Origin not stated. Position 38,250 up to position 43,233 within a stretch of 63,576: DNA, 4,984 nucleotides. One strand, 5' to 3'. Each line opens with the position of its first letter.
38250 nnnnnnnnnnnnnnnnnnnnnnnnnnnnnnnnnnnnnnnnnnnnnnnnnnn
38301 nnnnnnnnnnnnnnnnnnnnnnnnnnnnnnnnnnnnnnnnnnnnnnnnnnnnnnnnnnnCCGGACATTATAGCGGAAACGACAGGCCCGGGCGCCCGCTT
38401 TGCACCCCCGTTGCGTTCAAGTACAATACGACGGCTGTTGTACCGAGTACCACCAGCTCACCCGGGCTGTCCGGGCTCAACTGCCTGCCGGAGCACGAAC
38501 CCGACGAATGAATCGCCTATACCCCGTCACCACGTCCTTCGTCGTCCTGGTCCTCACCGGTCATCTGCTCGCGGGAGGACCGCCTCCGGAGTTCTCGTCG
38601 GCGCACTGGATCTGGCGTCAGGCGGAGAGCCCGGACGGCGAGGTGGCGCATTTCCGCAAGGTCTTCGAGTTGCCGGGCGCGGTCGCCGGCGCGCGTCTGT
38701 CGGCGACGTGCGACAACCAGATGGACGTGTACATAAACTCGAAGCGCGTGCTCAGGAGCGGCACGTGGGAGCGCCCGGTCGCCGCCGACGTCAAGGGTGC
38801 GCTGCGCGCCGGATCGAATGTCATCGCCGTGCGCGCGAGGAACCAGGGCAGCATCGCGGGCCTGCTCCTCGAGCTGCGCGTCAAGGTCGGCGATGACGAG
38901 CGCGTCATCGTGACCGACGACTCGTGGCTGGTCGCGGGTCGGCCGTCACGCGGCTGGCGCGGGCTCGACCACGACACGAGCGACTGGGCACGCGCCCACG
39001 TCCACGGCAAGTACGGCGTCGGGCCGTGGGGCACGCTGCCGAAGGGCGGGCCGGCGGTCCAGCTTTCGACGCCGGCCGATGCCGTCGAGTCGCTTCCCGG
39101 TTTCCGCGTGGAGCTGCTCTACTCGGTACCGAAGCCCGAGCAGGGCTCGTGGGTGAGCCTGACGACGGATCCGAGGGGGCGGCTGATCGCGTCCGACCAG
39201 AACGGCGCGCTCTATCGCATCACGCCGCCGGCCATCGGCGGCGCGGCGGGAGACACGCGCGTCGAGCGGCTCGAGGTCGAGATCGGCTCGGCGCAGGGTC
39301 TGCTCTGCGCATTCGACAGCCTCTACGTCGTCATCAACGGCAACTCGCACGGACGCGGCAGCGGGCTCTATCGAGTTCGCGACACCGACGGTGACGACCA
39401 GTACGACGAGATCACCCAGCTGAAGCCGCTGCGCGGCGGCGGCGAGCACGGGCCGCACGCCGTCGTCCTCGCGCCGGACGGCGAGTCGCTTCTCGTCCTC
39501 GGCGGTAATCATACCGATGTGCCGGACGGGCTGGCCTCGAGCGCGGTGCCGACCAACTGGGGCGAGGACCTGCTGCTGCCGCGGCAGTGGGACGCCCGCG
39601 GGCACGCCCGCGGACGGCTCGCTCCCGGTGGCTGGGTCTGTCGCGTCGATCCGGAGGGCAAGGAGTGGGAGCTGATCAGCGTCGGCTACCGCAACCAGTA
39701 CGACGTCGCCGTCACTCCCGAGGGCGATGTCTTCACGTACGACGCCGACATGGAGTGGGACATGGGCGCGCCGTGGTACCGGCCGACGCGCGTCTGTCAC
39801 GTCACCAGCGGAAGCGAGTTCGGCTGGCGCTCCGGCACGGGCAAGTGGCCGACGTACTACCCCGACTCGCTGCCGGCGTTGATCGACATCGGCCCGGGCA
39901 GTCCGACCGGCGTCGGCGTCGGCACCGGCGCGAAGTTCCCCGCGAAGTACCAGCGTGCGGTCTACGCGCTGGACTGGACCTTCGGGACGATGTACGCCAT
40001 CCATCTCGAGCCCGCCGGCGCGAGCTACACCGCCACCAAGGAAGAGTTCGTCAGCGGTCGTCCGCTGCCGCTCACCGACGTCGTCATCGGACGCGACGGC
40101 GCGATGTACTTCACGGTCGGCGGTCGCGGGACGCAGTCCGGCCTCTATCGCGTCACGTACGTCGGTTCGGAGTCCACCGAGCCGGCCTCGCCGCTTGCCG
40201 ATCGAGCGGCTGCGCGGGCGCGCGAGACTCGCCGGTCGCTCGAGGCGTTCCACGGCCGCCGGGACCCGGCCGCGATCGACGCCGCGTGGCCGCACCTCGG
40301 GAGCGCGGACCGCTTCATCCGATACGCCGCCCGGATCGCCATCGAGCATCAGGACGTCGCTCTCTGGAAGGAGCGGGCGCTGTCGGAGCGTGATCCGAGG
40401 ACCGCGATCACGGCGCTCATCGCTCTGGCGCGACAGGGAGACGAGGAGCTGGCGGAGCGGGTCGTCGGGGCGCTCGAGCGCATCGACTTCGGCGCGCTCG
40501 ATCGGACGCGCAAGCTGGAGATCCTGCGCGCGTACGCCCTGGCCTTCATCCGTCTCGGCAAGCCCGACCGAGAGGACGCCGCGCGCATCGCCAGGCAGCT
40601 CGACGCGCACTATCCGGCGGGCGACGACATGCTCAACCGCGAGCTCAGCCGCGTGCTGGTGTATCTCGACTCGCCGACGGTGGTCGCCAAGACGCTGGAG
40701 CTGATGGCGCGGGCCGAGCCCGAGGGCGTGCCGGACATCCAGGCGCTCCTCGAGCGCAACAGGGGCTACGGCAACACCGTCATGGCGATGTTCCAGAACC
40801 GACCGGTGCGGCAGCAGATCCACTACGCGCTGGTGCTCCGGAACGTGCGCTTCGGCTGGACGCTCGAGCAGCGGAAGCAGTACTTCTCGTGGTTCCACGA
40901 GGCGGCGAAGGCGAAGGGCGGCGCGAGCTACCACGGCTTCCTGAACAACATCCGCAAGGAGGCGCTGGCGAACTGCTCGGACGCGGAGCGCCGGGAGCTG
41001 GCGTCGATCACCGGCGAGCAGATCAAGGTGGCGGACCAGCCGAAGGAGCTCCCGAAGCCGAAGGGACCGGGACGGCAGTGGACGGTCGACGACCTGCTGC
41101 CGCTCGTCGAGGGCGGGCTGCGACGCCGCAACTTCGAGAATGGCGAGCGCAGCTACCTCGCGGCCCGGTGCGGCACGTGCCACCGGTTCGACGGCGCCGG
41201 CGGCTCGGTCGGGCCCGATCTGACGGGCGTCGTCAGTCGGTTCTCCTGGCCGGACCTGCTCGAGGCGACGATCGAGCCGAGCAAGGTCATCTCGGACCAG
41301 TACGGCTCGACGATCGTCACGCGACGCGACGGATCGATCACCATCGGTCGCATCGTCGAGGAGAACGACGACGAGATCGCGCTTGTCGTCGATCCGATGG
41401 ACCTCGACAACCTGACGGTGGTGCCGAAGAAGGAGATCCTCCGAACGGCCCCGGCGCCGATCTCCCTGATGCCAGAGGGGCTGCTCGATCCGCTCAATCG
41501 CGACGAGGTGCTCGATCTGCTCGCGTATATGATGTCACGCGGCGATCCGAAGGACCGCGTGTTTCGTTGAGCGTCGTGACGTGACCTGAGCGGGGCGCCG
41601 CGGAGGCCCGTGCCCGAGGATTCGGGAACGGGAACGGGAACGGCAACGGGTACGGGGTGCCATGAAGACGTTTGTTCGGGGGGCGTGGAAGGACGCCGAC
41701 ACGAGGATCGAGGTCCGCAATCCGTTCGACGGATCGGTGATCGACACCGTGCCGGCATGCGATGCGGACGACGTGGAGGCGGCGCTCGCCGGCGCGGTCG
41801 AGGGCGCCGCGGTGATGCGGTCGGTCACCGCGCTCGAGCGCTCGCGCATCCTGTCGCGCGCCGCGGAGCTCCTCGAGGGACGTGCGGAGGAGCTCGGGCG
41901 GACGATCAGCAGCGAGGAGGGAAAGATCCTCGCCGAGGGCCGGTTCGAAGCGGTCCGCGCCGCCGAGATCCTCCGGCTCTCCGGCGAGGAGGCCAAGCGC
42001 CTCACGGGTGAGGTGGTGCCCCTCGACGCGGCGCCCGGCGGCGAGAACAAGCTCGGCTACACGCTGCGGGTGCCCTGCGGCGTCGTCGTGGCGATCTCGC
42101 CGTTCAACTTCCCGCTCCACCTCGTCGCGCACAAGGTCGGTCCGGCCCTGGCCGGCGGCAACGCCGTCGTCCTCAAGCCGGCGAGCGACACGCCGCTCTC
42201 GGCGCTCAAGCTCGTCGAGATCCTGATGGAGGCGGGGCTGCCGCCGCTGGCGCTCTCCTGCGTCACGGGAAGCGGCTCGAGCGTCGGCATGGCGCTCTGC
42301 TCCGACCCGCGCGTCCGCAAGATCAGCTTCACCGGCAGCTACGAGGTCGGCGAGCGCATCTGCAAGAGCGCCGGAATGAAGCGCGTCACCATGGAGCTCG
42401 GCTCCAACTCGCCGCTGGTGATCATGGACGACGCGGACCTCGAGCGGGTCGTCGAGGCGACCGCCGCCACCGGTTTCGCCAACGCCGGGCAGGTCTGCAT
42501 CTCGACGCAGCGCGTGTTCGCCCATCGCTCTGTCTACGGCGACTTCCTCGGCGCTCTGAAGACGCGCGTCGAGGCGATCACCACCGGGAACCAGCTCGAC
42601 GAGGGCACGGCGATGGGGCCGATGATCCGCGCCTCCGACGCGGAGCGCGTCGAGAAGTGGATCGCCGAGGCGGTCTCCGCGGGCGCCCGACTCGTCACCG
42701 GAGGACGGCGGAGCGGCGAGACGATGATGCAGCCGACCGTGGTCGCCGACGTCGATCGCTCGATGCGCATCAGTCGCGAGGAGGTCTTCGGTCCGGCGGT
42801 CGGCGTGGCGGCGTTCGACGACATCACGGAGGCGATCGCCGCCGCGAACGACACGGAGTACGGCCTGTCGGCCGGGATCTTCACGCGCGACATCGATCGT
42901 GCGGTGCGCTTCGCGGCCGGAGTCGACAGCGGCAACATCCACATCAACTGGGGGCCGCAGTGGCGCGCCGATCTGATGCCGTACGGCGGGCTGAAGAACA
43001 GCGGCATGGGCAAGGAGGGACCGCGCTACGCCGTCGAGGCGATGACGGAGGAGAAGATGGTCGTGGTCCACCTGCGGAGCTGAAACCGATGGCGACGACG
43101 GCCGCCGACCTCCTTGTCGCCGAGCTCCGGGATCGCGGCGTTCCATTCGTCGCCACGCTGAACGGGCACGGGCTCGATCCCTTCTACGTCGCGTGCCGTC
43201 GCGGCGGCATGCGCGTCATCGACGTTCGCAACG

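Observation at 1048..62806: Modular mosaic repeat family built from 6-, 7-, 8- and 9-nt tandem units fills 13 intergenic regions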

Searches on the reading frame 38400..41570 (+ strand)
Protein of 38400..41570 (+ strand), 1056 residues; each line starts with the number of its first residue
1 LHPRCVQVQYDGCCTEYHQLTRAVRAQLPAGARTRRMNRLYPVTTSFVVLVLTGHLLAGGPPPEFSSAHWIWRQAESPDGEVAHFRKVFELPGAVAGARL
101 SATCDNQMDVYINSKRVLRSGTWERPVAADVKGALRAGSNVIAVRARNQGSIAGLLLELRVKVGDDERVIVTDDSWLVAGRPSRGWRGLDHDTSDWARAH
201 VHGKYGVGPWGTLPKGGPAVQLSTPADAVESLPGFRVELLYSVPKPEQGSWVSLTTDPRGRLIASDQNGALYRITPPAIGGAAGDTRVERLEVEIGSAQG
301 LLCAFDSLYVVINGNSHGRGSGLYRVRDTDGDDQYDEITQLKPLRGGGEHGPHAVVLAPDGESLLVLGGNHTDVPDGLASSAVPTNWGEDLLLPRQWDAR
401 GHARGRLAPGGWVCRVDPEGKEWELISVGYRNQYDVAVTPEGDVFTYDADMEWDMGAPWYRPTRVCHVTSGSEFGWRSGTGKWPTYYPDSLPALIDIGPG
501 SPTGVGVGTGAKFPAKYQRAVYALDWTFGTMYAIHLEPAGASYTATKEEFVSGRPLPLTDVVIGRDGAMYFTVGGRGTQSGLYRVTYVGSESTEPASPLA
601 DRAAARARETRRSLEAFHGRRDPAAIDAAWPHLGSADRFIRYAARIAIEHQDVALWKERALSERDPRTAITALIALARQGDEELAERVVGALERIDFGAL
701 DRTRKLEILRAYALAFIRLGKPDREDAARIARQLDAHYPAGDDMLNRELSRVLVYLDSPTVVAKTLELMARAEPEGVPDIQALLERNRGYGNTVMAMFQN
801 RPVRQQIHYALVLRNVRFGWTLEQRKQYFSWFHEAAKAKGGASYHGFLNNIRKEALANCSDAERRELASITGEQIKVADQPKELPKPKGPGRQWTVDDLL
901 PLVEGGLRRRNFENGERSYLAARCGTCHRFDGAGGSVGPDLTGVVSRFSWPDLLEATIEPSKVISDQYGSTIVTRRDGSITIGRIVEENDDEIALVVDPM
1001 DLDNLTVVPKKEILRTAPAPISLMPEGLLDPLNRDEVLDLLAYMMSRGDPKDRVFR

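Call 11: search_protein_families(library=pfam, proteins=[window:38400-41570:+])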
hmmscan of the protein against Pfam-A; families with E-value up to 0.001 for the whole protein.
window:38400-41570:+ (1056 aa): 1 family
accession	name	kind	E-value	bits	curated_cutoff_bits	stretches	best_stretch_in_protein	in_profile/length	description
PF00034.26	Cytochrom_C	-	3.4e-06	28.7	21.3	1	913-960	2-49/90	Cytochrome c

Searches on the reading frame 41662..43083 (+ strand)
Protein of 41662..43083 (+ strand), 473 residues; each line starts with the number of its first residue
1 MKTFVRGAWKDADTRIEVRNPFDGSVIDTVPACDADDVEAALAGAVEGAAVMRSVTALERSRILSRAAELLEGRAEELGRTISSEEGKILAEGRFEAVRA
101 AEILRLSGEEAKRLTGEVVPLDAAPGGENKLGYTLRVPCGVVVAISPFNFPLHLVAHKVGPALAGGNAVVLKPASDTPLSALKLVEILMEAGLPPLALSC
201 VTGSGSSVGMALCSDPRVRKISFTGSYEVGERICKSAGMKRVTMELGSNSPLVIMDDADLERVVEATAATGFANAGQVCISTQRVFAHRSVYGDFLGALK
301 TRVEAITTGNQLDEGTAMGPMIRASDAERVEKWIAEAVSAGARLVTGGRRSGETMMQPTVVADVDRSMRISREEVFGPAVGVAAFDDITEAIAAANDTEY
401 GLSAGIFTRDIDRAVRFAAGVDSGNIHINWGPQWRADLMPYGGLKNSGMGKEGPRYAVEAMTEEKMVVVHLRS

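Call 11: search_protein_families(library=pfam, proteins=[window:41662-43083:+])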
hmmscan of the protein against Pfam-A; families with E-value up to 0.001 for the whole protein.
window:41662-43083:+ (473 aa): 1 family
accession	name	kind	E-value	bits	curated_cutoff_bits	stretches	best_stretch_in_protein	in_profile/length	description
PF00171.27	Aldedh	-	2.1e-160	534.7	23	1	10-467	2-461/461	Aldehyde dehydrogenase family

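Call 21: find_encoding_contigs(protein=window:41662-43083:+, flank=10000, max_places=6)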
Protein window:41662-43083:+ (473 aa): 1 contig read that carries it; 1 place shown.
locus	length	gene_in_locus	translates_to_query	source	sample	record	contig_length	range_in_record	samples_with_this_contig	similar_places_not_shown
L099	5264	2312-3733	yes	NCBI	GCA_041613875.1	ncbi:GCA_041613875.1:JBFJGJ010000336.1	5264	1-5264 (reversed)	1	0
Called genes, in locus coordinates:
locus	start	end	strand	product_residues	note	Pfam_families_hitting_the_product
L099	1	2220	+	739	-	?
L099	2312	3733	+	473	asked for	PF00171:Aldedh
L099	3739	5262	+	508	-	?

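Call 23: find_homologous_proteins(query=window:41662-43083:+, max_evalue=1e-100)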
Query window:41662-43083:+ (473 aa): 7899 proteins with E <= 1e-100 among 8000 candidates; the best 120 are listed.
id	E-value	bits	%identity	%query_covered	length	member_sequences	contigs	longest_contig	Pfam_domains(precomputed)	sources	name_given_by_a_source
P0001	0.0e+0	1027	100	100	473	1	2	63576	PF00171.28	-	-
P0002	1.0e-228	778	75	100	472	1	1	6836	PF00171.28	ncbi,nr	ncbi:MAG: aldehyde dehydrogenase family protein [Planctomycetes bacterium]|nr:aldehyde dehydrogenase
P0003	4.6e-226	769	74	100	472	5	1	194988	PF00171.28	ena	-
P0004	2.4e-225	767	72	100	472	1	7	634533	PF00171.28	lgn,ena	-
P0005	4.4e-225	766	72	100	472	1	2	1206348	PF00171.28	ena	-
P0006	8.7e-225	765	73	100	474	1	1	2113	PF00171.28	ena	-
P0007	1.4e-224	764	72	100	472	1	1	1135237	PF00171.28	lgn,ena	-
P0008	1.1e-223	761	72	100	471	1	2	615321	PF00171.28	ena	-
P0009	2.4e-223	760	72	100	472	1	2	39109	PF00171.28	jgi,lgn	jgi:glyceraldehyde-3-phosphate dehydrogenase (NADP+)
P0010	1.2e-222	758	72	100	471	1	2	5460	PF00171.28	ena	-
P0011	1.3e-222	758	72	100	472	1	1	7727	PF00171.28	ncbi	ncbi:MAG: aldehyde dehydrogenase family protein [Acidobacteriota bacterium]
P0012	3.2e-222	757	72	100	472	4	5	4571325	PF00171.28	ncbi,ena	-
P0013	5.1e-222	756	72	100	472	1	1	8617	PF00171.28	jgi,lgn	jgi:glyceraldehyde-3-phosphate dehydrogenase (NADP+)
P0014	5.7e-222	756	73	99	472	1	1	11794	PF00171.28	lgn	-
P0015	6.2e-222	756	73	100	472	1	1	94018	PF00171.28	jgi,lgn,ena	-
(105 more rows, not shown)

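Call 45: find_encoding_contigs(protein=P0003, flank=10000, max_places=2)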
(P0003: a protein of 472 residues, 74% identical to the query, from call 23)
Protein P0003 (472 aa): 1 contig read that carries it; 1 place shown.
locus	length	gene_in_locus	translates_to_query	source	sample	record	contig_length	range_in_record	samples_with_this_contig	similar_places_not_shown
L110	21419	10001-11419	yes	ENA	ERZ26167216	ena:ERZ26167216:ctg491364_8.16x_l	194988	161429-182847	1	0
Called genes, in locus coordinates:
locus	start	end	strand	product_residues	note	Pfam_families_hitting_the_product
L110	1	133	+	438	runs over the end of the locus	-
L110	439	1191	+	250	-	PF06491:Disulph_isomer, PF00581:Rhodanese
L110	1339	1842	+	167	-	-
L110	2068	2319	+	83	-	-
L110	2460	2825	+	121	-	PF12838:Fer4_7 (faint), PF13237:Fer4_10 (faint), PF13187:Fer4_9 (weak), PF00037:Fer4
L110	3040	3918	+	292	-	PF00892:EamA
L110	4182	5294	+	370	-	PF00266:Aminotran_5, PF01053:Cys_Met_Meta_PP (weak), PF01212:Beta_elim_lyase (weak), PF01041:DegT_DnrJ_EryC1 (weak)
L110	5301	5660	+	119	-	PF01592:NifU_N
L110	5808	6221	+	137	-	PF00111:Fer2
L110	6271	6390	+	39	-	-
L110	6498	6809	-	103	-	PF00355:Rieske, PF13806:Rieske_2, PF22543:Rieske_4 (weak)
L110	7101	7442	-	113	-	PF01491:Frataxin_Cyay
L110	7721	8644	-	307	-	PF01063:Aminotran_4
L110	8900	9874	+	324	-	PF13641:Glyco_tranf_2_3, PF00535:Glycos_transf_2, PF10111:Glyco_tranf_2_2 (faint)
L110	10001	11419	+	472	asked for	PF00171:Aldedh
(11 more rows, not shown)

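Call 46: find_encoding_contigs(protein=P0002, flank=10000, max_places=2)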
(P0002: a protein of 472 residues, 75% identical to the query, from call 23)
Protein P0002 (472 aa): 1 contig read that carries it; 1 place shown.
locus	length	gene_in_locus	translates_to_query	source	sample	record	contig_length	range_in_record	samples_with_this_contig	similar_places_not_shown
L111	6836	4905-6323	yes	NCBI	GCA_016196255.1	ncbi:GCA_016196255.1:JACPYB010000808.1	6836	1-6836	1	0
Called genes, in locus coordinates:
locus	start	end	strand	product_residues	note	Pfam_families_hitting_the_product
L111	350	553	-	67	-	-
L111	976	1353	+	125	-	PF01740:STAS, PF13466:STAS_2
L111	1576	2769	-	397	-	PF07963:N_methyl (weak), PF07596:SBP_bac_10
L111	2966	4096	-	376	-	PF04389:Peptidase_M28 (faint), PF01546:Peptidase_M20, PF07687:M20_dimer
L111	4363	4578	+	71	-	-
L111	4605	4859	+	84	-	-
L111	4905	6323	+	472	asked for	PF00171:Aldedh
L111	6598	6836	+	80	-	?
